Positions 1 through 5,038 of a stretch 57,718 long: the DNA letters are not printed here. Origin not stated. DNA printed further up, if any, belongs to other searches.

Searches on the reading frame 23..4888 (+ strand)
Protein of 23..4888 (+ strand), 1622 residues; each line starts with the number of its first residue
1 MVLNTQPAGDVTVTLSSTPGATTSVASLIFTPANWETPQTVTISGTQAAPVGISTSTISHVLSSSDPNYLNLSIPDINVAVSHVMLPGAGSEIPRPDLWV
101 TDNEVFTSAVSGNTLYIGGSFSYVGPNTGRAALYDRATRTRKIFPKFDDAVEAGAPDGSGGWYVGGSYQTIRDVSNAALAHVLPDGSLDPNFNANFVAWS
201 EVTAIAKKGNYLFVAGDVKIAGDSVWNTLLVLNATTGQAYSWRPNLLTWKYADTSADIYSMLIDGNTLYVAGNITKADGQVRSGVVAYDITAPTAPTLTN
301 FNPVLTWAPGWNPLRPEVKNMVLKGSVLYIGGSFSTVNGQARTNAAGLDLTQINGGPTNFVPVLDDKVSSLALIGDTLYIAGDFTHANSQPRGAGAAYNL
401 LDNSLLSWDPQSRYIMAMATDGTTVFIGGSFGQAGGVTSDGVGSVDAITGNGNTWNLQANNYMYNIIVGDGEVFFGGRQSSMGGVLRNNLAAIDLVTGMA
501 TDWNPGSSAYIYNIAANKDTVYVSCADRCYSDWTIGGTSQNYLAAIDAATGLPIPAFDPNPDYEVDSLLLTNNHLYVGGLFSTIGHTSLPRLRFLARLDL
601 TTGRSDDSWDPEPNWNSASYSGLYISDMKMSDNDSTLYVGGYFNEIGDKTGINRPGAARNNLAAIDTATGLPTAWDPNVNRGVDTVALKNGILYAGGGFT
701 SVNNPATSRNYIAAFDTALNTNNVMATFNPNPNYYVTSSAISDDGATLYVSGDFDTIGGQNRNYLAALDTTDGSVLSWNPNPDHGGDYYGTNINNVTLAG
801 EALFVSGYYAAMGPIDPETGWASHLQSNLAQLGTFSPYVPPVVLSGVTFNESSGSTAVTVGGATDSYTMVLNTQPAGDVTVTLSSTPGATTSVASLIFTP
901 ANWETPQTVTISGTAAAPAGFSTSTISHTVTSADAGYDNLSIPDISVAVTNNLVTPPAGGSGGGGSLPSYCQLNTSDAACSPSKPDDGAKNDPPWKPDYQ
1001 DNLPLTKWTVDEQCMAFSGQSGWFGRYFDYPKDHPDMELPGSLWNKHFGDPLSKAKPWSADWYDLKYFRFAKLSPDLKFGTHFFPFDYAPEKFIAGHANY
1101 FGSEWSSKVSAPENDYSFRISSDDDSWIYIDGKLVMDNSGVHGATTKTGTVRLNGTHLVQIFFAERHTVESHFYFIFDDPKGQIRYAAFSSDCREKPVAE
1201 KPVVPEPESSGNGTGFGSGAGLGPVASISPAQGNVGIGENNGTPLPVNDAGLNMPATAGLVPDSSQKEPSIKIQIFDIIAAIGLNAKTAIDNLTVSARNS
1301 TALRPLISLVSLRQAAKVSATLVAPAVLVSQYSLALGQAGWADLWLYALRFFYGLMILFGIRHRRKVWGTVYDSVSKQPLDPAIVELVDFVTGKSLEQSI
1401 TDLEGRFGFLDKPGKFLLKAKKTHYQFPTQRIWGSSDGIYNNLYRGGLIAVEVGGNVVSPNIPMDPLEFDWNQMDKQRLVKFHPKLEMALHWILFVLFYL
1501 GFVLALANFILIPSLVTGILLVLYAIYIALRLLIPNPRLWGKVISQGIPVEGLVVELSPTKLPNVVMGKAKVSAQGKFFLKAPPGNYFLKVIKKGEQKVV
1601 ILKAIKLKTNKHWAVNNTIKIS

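Call 15: search_protein_families(library=pfam, proteins=[window:23-4888:+], max_evalue=0.00001)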
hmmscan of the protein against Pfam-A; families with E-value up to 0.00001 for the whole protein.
window:23-4888:+ (1622 aa): 2 families
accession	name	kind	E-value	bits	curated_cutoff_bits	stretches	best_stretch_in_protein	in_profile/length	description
PF07691.17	PA14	-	9.1e-09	35.7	24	1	1097-1171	42-126/147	PA14 domain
PF17164.10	DUF5122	-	1e-07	32.5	27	0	160-192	4-36/36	Domain of unknown function (DUF5122) beta-propeller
